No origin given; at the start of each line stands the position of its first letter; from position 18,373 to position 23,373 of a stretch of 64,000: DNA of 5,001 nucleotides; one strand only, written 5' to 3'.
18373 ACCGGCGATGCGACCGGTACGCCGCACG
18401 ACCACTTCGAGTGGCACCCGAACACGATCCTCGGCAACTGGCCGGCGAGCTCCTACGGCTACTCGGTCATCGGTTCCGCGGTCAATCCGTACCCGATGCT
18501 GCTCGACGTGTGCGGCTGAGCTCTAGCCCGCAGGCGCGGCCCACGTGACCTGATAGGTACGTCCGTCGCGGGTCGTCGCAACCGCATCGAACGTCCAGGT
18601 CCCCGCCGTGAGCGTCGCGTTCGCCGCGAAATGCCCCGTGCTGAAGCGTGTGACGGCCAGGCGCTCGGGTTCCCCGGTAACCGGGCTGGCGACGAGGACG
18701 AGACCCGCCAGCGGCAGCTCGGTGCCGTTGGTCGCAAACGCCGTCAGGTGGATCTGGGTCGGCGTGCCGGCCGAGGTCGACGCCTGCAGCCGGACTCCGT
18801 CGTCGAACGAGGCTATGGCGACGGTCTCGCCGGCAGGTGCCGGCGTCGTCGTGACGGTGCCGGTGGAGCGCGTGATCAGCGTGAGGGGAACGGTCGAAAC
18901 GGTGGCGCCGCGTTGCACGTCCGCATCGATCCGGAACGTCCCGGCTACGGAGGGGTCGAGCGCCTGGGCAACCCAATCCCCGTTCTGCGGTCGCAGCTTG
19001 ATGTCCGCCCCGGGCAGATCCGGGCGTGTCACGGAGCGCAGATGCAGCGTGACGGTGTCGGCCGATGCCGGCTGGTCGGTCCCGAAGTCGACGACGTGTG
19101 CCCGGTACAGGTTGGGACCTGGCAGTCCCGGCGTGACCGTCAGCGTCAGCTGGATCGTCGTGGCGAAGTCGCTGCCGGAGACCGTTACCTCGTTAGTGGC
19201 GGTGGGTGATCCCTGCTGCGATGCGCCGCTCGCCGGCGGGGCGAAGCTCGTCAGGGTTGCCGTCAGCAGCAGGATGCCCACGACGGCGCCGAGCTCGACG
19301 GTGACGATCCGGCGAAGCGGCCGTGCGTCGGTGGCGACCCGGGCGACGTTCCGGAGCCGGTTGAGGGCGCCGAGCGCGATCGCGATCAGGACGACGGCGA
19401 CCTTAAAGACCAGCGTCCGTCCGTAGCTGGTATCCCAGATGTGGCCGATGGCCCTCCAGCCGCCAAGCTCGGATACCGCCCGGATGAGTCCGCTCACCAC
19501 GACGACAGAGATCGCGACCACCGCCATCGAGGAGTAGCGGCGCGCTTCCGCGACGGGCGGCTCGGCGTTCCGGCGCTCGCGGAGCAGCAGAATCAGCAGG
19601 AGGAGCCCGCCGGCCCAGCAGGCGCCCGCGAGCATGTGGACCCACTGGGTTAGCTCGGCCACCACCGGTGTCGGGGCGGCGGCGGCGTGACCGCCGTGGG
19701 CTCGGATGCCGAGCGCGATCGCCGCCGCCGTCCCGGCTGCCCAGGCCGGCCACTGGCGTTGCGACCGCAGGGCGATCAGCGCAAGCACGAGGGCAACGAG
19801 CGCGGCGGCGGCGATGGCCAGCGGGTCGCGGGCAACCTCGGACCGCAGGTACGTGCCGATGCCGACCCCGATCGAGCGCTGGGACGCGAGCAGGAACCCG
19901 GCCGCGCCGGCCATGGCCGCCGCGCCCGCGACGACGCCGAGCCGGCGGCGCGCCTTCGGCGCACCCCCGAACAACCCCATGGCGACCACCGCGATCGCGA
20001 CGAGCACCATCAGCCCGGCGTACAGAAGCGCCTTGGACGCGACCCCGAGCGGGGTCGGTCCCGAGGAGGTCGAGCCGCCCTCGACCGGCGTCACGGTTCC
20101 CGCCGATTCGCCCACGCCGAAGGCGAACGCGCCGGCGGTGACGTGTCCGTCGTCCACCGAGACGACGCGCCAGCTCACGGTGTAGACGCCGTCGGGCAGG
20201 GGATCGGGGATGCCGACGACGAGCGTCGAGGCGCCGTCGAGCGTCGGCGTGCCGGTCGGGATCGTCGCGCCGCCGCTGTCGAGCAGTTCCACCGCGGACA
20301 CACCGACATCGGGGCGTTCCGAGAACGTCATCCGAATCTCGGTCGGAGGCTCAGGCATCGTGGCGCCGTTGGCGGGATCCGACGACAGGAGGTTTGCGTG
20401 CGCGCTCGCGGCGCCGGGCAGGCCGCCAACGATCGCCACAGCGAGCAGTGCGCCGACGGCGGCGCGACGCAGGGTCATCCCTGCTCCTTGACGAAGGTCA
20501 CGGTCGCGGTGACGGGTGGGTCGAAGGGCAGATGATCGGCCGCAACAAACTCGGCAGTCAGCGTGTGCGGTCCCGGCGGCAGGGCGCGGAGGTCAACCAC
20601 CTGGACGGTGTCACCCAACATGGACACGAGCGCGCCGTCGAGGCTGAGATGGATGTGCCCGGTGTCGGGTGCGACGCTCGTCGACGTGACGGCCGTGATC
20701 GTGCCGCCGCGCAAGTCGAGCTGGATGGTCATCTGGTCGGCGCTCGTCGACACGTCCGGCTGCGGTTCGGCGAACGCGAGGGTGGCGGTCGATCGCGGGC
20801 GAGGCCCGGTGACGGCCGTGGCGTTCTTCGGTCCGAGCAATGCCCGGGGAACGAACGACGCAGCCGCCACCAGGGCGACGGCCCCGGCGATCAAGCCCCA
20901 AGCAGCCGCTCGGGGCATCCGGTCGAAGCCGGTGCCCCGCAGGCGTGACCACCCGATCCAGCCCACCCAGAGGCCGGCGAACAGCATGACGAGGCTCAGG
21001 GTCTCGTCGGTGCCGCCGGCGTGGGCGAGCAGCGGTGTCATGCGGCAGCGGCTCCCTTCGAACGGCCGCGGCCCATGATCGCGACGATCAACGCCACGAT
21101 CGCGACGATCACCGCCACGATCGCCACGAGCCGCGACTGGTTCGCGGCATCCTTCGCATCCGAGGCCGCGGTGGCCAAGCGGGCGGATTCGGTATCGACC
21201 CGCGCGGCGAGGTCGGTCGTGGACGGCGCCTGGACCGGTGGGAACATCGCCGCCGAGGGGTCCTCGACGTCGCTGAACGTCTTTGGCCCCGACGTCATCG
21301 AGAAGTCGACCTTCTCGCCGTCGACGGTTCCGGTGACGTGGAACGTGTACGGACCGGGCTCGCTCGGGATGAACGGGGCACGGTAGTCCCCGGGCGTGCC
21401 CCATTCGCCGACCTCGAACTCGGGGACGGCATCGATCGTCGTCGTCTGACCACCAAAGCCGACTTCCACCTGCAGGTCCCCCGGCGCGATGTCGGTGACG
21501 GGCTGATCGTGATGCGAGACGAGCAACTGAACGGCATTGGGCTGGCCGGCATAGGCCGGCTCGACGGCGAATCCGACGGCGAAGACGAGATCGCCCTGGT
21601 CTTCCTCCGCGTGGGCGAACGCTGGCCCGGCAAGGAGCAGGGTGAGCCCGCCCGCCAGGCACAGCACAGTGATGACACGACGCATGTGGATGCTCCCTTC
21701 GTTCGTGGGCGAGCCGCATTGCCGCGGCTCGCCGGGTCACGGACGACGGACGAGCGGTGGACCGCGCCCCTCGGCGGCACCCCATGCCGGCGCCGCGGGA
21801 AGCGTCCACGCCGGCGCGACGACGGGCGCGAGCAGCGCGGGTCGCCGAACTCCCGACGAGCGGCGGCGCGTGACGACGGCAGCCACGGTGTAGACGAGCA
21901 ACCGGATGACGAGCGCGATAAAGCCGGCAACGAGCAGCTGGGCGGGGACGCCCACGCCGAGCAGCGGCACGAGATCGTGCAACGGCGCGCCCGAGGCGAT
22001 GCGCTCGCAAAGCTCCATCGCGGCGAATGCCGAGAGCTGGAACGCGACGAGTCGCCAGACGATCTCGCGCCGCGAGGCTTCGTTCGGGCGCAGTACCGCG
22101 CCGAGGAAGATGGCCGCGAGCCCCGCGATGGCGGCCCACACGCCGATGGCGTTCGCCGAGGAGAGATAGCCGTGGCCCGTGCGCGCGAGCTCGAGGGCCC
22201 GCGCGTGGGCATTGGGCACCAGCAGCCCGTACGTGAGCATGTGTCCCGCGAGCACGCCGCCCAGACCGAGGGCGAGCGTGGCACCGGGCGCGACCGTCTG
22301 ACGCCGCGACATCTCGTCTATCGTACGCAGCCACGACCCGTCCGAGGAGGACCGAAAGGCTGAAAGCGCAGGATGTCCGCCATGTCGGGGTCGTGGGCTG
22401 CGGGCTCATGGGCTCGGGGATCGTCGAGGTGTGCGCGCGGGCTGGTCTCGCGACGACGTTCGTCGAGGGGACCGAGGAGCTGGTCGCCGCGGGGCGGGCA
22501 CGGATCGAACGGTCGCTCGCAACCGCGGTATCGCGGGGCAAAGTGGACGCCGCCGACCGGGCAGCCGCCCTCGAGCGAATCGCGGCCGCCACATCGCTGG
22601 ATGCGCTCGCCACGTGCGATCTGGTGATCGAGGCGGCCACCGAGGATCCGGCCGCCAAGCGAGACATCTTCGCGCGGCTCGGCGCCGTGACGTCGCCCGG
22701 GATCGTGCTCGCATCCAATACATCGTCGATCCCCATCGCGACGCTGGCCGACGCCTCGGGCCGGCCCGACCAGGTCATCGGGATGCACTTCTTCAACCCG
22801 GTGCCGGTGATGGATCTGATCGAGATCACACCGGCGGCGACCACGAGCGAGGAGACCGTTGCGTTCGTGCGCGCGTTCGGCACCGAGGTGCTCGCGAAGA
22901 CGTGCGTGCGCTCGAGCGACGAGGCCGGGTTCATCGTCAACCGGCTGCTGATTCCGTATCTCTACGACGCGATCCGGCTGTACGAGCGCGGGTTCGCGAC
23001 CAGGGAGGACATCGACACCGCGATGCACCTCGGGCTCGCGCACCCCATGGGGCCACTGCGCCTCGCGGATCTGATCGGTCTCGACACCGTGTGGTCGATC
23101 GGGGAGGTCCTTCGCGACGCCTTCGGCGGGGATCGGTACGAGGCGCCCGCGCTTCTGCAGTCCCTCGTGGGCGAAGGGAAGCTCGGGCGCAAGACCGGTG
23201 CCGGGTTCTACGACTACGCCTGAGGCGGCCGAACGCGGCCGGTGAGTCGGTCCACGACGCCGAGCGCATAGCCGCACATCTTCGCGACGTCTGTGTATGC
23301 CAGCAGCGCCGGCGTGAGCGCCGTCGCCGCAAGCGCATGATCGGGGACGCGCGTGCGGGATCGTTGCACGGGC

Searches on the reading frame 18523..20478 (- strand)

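Call 80: search_protein_families(library=pfam, proteins=[window:18523-20478:-], max_evalue=0.0001)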
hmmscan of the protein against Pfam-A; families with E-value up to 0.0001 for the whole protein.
window:18523-20478:- (651 aa): 2 families
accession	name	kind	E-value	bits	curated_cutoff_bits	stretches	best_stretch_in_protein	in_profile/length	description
PF04234.18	CopC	-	2.4e-22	80.2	23.3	1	27-122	1-92/92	CopC domain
PF05425.18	CopD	-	1.2e-17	64.6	32.1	1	311-409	3-105/105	Copper resistance protein D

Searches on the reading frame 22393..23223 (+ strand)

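Call 83: search_protein_families(library=pfam, proteins=[window:22393-23223:+], max_evalue=0.0001)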
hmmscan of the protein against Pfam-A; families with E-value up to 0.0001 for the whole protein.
window:22393-23223:+ (276 aa): 2 families
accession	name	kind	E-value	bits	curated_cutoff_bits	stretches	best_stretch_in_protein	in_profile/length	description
PF02737.24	3HCDH_N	-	3.1e-52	177.5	22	1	2-175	6-178/180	3-hydroxyacyl-CoA dehydrogenase, NAD binding domain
PF00725.27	3HCDH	-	2.3e-33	115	22.1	1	179-275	1-97/97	3-hydroxyacyl-CoA dehydrogenase, C-terminal domain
